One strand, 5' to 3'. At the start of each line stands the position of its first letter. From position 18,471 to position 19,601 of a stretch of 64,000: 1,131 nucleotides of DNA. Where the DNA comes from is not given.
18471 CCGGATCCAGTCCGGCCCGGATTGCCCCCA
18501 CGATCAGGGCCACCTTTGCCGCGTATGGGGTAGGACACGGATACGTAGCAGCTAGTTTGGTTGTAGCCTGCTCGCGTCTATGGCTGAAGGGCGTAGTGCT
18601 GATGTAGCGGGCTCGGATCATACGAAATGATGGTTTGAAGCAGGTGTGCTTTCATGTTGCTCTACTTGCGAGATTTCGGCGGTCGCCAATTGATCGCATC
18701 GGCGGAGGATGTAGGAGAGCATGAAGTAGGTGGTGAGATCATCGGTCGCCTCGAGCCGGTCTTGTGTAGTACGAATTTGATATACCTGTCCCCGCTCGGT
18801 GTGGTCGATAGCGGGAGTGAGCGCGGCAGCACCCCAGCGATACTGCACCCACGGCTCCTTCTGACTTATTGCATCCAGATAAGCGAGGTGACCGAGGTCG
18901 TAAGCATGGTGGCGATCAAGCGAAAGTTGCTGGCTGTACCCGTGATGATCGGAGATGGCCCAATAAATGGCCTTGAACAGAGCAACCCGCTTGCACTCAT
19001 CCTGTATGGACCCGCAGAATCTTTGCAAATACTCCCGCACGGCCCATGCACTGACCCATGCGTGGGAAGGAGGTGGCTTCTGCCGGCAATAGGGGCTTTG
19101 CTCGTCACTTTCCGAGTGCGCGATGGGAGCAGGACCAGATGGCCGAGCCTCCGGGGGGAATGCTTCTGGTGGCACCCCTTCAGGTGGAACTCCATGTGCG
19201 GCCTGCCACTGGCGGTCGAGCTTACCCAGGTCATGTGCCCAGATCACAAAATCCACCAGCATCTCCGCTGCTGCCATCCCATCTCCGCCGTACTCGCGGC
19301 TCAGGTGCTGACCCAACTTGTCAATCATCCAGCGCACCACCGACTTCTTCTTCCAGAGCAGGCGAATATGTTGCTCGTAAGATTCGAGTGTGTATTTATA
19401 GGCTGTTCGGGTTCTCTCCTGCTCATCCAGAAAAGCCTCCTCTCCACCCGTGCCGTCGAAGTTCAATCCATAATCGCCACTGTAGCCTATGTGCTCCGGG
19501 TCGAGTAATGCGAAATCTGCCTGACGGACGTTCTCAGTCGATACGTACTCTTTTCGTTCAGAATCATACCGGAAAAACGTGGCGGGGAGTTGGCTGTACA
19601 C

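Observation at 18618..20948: Cas3 with inverted domain order: SF2 helicase first, HD nuclease at the C-terminus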

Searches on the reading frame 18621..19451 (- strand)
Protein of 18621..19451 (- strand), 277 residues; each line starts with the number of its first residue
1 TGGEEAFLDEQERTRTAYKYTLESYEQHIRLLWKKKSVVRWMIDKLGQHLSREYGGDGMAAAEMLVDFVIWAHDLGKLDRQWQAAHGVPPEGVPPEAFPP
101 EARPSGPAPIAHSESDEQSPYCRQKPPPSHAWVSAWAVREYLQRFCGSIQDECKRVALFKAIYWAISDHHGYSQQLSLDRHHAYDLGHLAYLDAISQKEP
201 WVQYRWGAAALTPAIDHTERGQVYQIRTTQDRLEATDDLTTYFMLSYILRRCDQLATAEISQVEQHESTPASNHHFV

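Call 30: search_solved_structures(query=window:18621-19451:-, max_evalue=10, show_alignments=3)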
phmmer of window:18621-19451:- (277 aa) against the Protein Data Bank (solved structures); distinct sequences matched with E-value up to 10: 0.

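Call 33: search_solved_structures(query=A2, max_evalue=10, show_alignments=3)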
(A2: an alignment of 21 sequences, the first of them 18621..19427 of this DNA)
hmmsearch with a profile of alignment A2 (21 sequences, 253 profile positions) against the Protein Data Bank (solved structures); distinct sequences matched with E-value up to 10: 11.
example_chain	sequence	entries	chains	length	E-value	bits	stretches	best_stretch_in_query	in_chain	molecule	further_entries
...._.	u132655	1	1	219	5.3e-05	26.3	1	15-77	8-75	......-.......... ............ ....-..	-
7r2k_Q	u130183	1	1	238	6.9e-05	25.9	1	15-77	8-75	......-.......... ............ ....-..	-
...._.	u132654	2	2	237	7e-05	25.9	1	15-78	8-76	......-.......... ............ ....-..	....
8wth_A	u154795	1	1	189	0.0006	22.8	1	100-187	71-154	HD Cas3-type domain-containing protein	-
3s4l_A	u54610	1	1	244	0.002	21.2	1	12-80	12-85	CAS3 Metal dependent phosphohydrolase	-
3gn3_A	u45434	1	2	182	0.35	13.8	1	87-143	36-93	putative protein-disulfide isomerase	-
8qae_A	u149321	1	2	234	0.64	12.9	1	7-43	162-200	sc-apCC-6-SLLA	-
9g44_A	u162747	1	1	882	0.73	12.7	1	53-162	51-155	DEAD-like helicases-like protein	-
8zen_B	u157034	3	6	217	1.5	11.7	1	174-247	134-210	Adr-2-binding protein 1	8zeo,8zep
7by1_A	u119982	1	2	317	1.5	11.7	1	198-228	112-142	Histone acetyltransferase KAT2A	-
10dw_A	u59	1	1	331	1.6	11.6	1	198-228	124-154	Histone acetyltransferase KAT2A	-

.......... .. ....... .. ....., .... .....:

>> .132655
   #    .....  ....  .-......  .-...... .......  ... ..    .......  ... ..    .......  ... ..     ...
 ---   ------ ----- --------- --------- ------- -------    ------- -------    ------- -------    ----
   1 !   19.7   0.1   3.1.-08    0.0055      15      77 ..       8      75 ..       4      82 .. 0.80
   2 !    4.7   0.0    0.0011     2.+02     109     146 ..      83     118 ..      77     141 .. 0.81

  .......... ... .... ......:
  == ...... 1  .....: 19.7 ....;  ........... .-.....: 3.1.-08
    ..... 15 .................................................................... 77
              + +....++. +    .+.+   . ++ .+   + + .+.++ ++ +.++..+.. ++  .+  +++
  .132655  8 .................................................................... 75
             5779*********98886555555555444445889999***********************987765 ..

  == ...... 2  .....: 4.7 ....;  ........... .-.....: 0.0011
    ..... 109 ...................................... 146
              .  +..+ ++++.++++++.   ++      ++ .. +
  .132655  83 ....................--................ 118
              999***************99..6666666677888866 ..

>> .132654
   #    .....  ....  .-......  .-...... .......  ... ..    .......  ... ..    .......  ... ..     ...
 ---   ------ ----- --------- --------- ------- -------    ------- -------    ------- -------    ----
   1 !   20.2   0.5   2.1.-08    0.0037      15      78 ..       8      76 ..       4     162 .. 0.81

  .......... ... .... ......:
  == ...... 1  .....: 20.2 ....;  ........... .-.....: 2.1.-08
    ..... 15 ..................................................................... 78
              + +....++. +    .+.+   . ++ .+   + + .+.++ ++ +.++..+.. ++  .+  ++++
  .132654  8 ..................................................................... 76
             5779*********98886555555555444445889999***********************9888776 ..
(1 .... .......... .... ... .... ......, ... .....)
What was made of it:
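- The HD profile's only significant solved relatives are the stand-alone Cas3'' proteins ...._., 7r2k_Q, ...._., 8wth and 3s4l (call 33).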

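Call 40: predict_structure(alignment_id=A2)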
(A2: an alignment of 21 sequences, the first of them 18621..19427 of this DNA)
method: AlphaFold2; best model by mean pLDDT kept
length: 269 residues; sequences in the alignment: 21
mean_pLDDT: 92.4   pTM: 0.88
mean pLDDT of the five models: 92.4, 92.3, 91.7, 91.4, 90.7
residues with pLDDT >= 90: 226; 70-90: 27; 50-70: 15; < 50: 1
segments of 3 or more residues with pLDDT < 50: none
pLDDT, mean of each block of 10 residues (from residue 1): 69 95 97 98 97 98 98 98 98 95 95 96 96 95 96 96 73 93 97 96 96 92 92 98 96 85 57
secondary structure, 60 per line:
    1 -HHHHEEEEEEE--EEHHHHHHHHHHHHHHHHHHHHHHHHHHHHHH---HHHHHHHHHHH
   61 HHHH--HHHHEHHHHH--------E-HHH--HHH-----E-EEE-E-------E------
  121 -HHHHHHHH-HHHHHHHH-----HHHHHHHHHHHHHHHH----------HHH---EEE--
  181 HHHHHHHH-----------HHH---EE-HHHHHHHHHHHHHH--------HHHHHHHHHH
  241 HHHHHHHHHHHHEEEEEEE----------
elements in order: H2-5 E6-12 H17-46 H50-64 H67-70 H72-76 E102-104 H122-129 H131-138 H144-159 E176-178 H181-188 H209-222 H231-252 E253-259

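Call 44: fold_search(model_id=the predicted structure, library=pdb)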
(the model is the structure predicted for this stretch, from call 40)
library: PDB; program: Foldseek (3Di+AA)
matches with E <= 10: 54; with E <= 0.001: 0
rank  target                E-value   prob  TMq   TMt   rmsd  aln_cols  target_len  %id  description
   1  8wth                  1.3e-03  1.00  0.45  0.62   5.8       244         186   17  Crystal structure of Cas3-HD (released 2024-07-24)
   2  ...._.                1.2e-02  1.00  0.50  0.56   5.3       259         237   13  Cascade complex from type I-A CRISPR-Cas system (released 2022-08-10)
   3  3s4l                  1.9e-02  1.00  0.48  0.62   6.8       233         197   11  The CRISPR-associated Cas3 HD domain protein MJ0384 from Methanocaldococcus jannaschii (released 2011-06-22)
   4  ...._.                9.1e-02  0.97  0.46  0.54   6.0       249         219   12  Cascade complex from type I-A CRISPR-Cas system (released 2022-08-10)
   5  4qqx_C                2.8e-01  0.60  0.33  0.12  12.7       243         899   14  Crystal structure of T. fusca Cas3-ATP (released 2014-08-20)
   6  4pt1_B                8.8e-01  0.09  0.15  0.24  14.6       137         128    9  Crystal structure of Locusta migratoria odorant binding proteins lmigOBP1 (released 2014-12-31)
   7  1t9r                  1.3e+00  0.05  0.12  0.11  13.6       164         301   16  Catalytic Domain Of Human Phosphodiesterase 5A (released 2004-08-03)
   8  4pt1_A                1.9e+00  0.08  0.16  0.26  14.8       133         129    7  Crystal structure of Locusta migratoria odorant binding proteins lmigOBP1 (released 2014-12-31)
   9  4hst_B                1.9e+00  0.01  0.10  0.07  18.8       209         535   11  Crystal structure of a double mutant of a class III engineered cephalosporin acylase (released 2013-02-27)
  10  4b2t_a                2.3e+00  0.03  0.16  0.13  21.4       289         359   12  The crystal structures of the eukaryotic chaperonin CCT reveal its functional partitioning (released 2013-03-20)
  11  7x0s_G                2.5e+00  0.04  0.13  0.07  16.7       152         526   13  Human TRiC-tubulin-S3 (released 2023-04-12)
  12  6ey4                  2.8e+00  0.03  0.20  0.14  20.7       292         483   12  Periplasmic domain (residues 36-513) of GldM (released 2018-02-07)
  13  6irv_A                2.9e+00  0.05  0.21  0.14  15.9       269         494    9  Crystal structure of the human cap-specific adenosine methyltransferase (released 2018-12-05)
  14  1col_A                3.1e+00  0.03  0.15  0.18  18.6       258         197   11  REFINED STRUCTURE OF THE PORE-FORMING DOMAIN OF COLICIN A AT 2.4 ANGSTROMS RESOLUTION (released 1992-07-15)
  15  7x0s_A                3.3e+00  0.03  0.13  0.08  15.7       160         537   11  Human TRiC-tubulin-S3 (released 2023-04-12)
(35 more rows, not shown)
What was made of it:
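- Checked: An AlphaFold2 model of residues 508-776 (pLDDT 92.4, call 40) has stand-alone Cas3'' HD nucleases as its four best PDB matches (call 44).
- They are also the four best fold matches, with probability 0.97-1.0 and TMt 0.54-0.62 (call 44). The Foldseek E-values for the HD domain are modest, 1e-3 to 0.09 (call 44).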

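Call 65: search_dna_similar(query=window:18621-19427:-, collection=plasmids, mode=protein, max_evalue=0.01, max_rows=30)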
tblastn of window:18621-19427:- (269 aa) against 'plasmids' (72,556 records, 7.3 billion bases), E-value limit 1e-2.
No match.
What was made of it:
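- Tried and rejected: Single-sequence searches with the HD region found nothing in PDB sequences (phmmer, call 30) or in plasmids (tblastn, call 65).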

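Call 71: search_protein_representatives(alignment_id=A2)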
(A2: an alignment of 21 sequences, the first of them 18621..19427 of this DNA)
Query: 21 sequences, 253 profile positions. Proteins with E-value up to 0.001 (for the whole library): 749; up to 1e-10: 588; up to 1e-30: 146. The best 150 are listed.
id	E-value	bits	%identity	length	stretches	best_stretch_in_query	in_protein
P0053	5.2e-80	285.2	-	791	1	2-240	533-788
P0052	1.6e-76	273.8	-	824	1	3-240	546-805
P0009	2.1e-76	273.4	-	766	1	3-251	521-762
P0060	7.1e-68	245.4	-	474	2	3-245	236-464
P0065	5.2e-52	193.5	-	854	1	4-235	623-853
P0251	4.7e-45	170.7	-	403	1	4-238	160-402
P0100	1.2e-43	166.1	-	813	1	2-239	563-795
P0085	1.4e-43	165.9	-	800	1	3-234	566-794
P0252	1.4e-43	165.8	-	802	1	4-236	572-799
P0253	2.1e-43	165.2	-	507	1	5-235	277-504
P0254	2.2e-43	165.2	-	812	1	5-235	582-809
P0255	2.8e-43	164.9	-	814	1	2-237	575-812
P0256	1.2e-41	159.5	-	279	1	2-233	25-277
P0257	2.0e-41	158.8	-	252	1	2-234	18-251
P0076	2.8e-41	158.3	-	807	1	9-246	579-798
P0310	1.6e-34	136.2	-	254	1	9-237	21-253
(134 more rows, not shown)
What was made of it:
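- In every full-length protein among the 150 best listed hits (of 749 clusters), the HD is the last ~230 residues (call 71).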

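Call 72: find_encoding_contigs(protein=P0257, flank=6000, max_places=2)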
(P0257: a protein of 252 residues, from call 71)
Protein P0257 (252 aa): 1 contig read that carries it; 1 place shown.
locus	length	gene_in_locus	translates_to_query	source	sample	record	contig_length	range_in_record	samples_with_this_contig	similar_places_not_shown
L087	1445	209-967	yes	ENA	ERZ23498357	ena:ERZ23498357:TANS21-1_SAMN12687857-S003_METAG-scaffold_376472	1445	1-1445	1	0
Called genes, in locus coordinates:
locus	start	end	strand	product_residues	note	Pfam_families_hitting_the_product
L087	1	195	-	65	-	?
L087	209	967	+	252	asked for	PF18019:Cas3_HD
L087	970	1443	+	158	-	?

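Call 73: find_encoding_contigs(protein=P0310, flank=6000, max_places=2)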
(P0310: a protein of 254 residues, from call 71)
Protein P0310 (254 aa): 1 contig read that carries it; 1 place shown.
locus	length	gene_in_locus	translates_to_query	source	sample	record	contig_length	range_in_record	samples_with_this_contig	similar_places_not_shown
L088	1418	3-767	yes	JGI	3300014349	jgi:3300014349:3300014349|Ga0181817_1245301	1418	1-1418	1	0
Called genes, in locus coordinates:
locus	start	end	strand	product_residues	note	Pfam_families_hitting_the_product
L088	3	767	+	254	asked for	PF18019:Cas3_HD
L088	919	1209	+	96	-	-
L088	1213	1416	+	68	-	?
